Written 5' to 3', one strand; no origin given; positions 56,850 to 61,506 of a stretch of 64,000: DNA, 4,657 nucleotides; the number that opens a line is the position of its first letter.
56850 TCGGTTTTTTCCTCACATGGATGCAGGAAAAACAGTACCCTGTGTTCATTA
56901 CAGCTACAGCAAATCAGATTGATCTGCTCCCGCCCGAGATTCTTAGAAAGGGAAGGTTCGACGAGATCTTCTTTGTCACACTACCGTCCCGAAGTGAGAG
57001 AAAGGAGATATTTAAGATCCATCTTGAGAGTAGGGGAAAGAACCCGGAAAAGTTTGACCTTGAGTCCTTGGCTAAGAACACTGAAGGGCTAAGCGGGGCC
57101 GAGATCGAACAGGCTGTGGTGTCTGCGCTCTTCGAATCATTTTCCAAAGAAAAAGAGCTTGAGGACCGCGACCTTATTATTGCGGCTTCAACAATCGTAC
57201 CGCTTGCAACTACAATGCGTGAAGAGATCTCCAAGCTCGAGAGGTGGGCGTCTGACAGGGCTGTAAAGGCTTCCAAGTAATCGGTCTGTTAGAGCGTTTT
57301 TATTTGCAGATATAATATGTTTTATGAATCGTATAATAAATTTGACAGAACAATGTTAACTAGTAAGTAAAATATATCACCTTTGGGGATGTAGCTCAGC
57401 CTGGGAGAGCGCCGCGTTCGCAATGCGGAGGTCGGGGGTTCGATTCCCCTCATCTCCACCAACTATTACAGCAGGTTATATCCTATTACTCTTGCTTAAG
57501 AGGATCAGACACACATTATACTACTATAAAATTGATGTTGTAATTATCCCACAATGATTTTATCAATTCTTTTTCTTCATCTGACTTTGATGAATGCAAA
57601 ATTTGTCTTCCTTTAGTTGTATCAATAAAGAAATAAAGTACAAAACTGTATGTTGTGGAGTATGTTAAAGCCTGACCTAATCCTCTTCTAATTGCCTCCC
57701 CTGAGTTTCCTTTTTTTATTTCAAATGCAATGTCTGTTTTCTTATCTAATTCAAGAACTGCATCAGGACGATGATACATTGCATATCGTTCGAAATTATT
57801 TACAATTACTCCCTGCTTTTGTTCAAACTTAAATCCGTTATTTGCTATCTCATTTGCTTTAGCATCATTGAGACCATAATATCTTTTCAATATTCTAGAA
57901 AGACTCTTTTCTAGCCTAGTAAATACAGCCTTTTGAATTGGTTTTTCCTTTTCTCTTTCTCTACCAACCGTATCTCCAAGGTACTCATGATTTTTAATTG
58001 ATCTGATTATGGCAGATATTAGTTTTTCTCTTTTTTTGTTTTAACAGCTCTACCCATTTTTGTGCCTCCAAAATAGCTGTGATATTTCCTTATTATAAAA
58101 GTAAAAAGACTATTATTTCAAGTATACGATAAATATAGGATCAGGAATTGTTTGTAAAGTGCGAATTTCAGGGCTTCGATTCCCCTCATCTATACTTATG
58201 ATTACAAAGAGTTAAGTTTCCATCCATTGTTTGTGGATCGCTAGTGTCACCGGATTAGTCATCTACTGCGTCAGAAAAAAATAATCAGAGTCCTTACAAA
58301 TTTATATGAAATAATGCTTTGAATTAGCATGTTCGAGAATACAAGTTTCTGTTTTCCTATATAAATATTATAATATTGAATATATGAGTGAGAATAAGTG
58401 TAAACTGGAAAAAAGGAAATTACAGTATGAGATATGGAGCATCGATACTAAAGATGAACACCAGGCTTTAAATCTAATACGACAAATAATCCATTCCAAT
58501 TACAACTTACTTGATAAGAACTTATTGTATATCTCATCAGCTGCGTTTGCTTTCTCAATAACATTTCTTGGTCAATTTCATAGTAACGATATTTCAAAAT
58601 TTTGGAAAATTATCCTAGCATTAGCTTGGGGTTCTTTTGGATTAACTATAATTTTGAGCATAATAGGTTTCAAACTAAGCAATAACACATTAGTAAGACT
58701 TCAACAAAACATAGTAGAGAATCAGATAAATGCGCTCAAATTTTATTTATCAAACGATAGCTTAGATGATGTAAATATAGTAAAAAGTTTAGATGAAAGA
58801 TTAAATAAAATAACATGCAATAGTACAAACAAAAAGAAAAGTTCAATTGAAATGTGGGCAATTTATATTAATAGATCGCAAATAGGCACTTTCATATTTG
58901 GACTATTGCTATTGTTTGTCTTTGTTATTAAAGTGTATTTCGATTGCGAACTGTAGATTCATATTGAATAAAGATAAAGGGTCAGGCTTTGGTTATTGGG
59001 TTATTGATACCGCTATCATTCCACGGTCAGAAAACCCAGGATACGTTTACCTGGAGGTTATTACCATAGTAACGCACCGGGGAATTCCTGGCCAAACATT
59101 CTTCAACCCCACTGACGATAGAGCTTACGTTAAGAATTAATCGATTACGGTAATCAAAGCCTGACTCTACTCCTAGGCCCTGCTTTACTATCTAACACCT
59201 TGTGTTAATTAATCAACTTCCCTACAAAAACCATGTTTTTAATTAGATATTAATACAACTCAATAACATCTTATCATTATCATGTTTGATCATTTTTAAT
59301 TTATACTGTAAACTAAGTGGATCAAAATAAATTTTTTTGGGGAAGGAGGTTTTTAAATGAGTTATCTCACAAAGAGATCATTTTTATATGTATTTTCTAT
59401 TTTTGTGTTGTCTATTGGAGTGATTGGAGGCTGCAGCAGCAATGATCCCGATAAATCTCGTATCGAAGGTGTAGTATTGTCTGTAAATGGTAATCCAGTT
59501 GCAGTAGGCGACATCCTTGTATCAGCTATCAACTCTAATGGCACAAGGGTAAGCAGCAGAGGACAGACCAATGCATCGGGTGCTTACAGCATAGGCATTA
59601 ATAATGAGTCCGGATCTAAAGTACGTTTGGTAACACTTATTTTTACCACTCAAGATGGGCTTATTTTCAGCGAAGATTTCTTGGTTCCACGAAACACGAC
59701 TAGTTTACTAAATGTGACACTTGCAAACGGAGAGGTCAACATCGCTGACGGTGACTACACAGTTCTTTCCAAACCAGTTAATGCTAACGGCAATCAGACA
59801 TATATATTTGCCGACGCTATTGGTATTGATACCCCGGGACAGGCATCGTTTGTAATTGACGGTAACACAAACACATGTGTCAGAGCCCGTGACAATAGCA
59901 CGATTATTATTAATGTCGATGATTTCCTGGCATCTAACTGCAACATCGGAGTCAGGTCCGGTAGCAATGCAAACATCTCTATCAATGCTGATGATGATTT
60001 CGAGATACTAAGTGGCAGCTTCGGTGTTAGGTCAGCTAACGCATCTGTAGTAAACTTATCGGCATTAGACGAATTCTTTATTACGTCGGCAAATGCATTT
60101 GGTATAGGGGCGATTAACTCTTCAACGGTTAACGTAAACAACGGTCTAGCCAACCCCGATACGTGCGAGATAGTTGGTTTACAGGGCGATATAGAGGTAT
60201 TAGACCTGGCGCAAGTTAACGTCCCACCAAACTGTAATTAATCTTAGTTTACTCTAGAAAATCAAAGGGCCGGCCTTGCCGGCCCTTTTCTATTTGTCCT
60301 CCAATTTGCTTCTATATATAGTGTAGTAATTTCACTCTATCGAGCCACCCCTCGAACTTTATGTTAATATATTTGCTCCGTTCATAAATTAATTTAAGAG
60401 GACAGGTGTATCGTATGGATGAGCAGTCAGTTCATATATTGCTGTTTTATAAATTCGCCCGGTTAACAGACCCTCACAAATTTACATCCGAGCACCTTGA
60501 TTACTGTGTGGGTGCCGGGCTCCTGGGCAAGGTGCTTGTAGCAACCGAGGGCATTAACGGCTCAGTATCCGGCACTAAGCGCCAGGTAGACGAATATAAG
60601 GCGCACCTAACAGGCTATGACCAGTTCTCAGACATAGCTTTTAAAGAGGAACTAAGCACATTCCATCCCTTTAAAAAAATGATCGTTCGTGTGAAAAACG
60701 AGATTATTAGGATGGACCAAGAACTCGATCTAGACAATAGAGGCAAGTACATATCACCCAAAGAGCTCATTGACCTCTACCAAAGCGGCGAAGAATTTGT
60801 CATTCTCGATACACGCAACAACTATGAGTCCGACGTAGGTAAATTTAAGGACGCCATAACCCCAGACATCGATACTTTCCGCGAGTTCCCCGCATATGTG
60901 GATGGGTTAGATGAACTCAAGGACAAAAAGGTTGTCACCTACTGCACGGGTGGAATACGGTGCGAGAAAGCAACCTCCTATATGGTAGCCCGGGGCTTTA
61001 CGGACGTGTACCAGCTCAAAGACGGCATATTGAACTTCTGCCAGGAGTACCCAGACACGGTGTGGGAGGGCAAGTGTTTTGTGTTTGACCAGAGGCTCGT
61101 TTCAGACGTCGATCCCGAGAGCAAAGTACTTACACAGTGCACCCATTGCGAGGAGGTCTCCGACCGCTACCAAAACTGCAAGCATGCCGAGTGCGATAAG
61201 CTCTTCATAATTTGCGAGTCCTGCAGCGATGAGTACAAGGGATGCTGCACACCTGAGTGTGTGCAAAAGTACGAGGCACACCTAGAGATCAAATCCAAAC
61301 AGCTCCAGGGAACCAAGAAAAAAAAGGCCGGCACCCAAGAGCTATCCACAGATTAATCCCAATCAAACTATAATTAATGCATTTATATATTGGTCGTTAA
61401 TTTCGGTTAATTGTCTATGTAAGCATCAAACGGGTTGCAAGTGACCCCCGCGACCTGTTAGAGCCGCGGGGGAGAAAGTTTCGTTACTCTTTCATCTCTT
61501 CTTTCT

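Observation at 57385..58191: tRNA-Ala with a downstream 17-bp direct repeat of its 3' end, the hallmark of site-specific integration; the enclosed islet is only ~0.7 kb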

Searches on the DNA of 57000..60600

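Call 21: search_rna_families(source=window, start=57000, end=60600, threshold=evalue, max_evalue=1)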
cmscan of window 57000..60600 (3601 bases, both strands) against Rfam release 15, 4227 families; matches with E-value up to 1: 4.
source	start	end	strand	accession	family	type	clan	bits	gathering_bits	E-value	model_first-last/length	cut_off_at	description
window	57385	57461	+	RF00023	tmRNA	Gene;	CL00001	43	47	5e-15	1-374/374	no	transfer-messenger RNA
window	57424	57566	-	RF02194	HPnc0260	Gene; antisense;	-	33.7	59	0.55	1-156/156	no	Bacterial antisense RNA HPnc0260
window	60237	60295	+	RF02551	DapZ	Cis-reg;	-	25.7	56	0.17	1-78/78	no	ABC transporter regulator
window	60189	60300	-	RF01808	MicX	Gene; sRNA;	-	20.6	75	0.17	1-194/194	no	MicX Vibrio cholerae sRNA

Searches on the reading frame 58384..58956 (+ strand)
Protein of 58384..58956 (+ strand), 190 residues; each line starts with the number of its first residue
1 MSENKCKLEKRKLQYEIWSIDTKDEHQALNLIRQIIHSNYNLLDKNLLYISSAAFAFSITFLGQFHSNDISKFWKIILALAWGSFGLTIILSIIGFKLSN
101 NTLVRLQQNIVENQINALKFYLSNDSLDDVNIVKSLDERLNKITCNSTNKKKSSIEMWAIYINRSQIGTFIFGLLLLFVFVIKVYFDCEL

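Call 7: search_protein_families(library=pfam, max_evalue=1, proteins=[window:58384-58956:+])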
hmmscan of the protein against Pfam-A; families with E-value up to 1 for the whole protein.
window:58384-58956:+ (190 aa): 2 families
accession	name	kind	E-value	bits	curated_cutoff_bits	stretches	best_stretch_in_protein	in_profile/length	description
PF04574.18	DUF592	-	0.028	14.6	24.5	1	68-148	42-128/153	Protein of unknown function (DUF592)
PF11026.13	DUF2721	-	0.1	13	28.3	1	47-103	69-127/129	Protein of unknown function (DUF2721)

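Call 8: search_protein_families(library=padloc, max_evalue=1, proteins=[window:58384-58956:+])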
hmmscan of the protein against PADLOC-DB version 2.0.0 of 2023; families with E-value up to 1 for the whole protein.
window:58384-58956:+ (190 aa): 0 families

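Call 53: search_protein_families(library=phrogs, max_evalue=0.1, proteins=[window:58384-58956:+])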
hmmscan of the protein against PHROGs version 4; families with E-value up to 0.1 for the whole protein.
window:58384-58956:+ (190 aa): 0 families

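Call 54: search_protein_families(library=ncbifam, max_evalue=0.1, proteins=[window:58384-58956:+])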
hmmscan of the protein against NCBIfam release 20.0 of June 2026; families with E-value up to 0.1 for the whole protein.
window:58384-58956:+ (190 aa): 0 families

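Call 62: find_homologous_proteins(query=window:58384-58956:+, max_evalue=0.01)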
Query window:58384-58956:+ (190 aa): 2 proteins with E <= 0.01 among 258 candidates.
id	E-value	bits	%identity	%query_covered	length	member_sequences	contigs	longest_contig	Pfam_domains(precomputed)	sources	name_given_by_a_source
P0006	1.3e-116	405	100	100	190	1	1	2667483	-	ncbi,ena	-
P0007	3.5e-33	133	45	97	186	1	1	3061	-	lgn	-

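Call 63: find_encoding_contigs(protein=P0006, flank=10000, max_places=3)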
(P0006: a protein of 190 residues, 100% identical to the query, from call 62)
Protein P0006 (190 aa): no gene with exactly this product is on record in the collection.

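Call 64: find_encoding_contigs(protein=P0007, flank=5000, max_places=3)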
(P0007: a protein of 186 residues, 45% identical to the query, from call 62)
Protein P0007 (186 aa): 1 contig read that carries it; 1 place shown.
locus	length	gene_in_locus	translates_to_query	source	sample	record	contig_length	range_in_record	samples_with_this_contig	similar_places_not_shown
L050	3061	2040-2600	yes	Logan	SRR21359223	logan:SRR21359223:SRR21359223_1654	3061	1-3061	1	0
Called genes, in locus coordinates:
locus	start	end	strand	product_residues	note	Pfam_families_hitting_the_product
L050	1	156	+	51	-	?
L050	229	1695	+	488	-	PF17862:AAA_lid_3 (faint), PF00004:AAA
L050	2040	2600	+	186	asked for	-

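Call 69: list_cluster_members(proteins=[P0006, P0002, P0003])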
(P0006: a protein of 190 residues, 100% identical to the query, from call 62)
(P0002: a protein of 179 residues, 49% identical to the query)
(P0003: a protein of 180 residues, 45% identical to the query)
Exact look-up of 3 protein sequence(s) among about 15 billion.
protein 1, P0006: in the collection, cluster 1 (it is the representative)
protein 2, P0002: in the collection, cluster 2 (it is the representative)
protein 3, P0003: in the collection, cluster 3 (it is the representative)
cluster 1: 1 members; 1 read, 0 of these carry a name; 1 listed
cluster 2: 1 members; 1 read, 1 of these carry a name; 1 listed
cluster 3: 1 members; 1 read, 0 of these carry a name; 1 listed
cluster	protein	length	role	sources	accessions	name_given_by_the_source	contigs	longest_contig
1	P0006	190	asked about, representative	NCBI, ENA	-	-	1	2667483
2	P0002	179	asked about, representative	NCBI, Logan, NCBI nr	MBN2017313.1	MAG: hypothetical protein JW794_04175 [Candidatus Cloacimonetes bacterium] | hypothetical protein [Candidatus Cloacimonadota bacterium]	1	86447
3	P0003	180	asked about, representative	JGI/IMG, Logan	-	-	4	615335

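Call 76: search_protein_families(library=pfam, max_evalue=0.01, proteins=[L050:2040-2600:+])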
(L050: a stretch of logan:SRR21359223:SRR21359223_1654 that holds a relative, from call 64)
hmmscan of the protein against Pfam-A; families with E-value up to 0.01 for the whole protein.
L050:2040-2600:+ (186 aa): 0 families

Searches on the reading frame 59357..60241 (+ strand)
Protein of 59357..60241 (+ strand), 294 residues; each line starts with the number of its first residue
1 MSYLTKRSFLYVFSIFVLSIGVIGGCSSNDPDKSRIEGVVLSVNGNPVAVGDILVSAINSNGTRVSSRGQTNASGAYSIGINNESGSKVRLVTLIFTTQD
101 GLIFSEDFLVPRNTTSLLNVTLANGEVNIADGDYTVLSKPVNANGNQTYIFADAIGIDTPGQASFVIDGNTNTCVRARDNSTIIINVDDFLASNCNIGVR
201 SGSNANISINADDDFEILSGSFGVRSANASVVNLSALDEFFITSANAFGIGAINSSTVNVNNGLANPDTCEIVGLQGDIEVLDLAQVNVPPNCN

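Call 7: search_protein_families(library=pfam, max_evalue=1, proteins=[window:59357-60241:+])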
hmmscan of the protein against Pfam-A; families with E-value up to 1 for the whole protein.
window:59357-60241:+ (294 aa): 6 families
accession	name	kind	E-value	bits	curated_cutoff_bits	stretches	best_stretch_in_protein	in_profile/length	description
PF02369.22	Big_1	-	0.047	14.2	34.9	1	29-89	14-74/93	Bacterial Ig-like domain (group 1)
PF23676.1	YnaM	-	0.047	13.8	27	1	6-34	7-35/37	Protein YnaM-like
PF13620.12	CarboxypepD_reg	-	0.072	13.9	32.3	1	36-81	2-45/82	Carboxypeptidase regulatory-like domain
PF12863.12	DUF3821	-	0.088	13.2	23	1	42-144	96-200/204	Domain of unknown function (DUF3821)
PF22633.2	F5_F8_type_C_2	-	0.14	13.3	27.8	0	166-188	2-25/91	NedA-like, galactose-binding domain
PF23667.1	CUB_CDCP1_1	-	0.2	12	27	0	174-207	4-37/72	CDCP1 CUB domain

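Call 8: search_protein_families(library=padloc, max_evalue=1, proteins=[window:59357-60241:+])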
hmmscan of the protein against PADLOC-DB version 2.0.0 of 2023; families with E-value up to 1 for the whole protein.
window:59357-60241:+ (294 aa): 0 families

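Call 53: search_protein_families(library=phrogs, max_evalue=0.1, proteins=[window:59357-60241:+])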
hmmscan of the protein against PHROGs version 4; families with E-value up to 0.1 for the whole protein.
window:59357-60241:+ (294 aa): 1 family
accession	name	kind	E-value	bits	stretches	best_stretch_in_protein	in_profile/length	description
phrog_15364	-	unknown function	0.054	14.3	1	123-173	6-56/198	-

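Call 54: search_protein_families(library=ncbifam, max_evalue=0.1, proteins=[window:59357-60241:+])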
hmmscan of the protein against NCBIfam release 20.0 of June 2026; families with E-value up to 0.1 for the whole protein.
window:59357-60241:+ (294 aa): 1 family
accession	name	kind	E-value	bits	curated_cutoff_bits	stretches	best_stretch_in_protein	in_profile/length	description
NF040901.1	SeO3_TeO2_ExtH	equivalog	0.0093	15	200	1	59-205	199-344/430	selenite/tellurite reduction operon rhodanese-like protein ExtH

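Call 73: find_homologous_proteins(query=window:59357-60241:+, max_evalue=0.001)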
Query window:59357-60241:+ (294 aa): 1 proteins with E <= 0.001 among 6247 candidates.
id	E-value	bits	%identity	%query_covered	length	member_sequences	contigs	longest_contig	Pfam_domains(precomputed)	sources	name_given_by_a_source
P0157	1.0e-179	614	100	100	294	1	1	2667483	-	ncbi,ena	-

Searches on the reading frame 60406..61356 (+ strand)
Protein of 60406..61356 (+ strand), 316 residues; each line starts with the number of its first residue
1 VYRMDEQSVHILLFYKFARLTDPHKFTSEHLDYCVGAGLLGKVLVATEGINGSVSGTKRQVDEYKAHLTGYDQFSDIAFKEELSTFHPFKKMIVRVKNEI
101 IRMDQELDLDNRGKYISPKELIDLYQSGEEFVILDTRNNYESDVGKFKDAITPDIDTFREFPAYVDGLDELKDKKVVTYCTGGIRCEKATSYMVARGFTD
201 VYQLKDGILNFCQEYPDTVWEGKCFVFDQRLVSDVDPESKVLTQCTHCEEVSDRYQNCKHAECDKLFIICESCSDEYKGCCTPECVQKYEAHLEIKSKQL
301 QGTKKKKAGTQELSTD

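Call 7: search_protein_families(library=pfam, max_evalue=1, proteins=[window:60406-61356:+])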
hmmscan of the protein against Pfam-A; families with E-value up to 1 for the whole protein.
window:60406-61356:+ (316 aa): 3 families
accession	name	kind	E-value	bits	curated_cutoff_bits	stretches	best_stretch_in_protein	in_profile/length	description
PF17773.7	UPF0176_N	-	2.5e-26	92.3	26.2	1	10-100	2-92/92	UPF0176 acylphosphatase like domain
PF12368.13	Rhodanese_C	-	2.2e-18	66.8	26.9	1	221-285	1-65/66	Rhodanase C-terminal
PF00581.25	Rhodanese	-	1.6e-08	35.3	22.2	1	117-213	1-101/102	Rhodanese-like domain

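Call 10: find_encoding_contigs(protein=window:60406-61356:+, flank=10000, max_places=10)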
Protein window:60406-61356:+ (316 aa): no gene with exactly this product is on record in the collection.
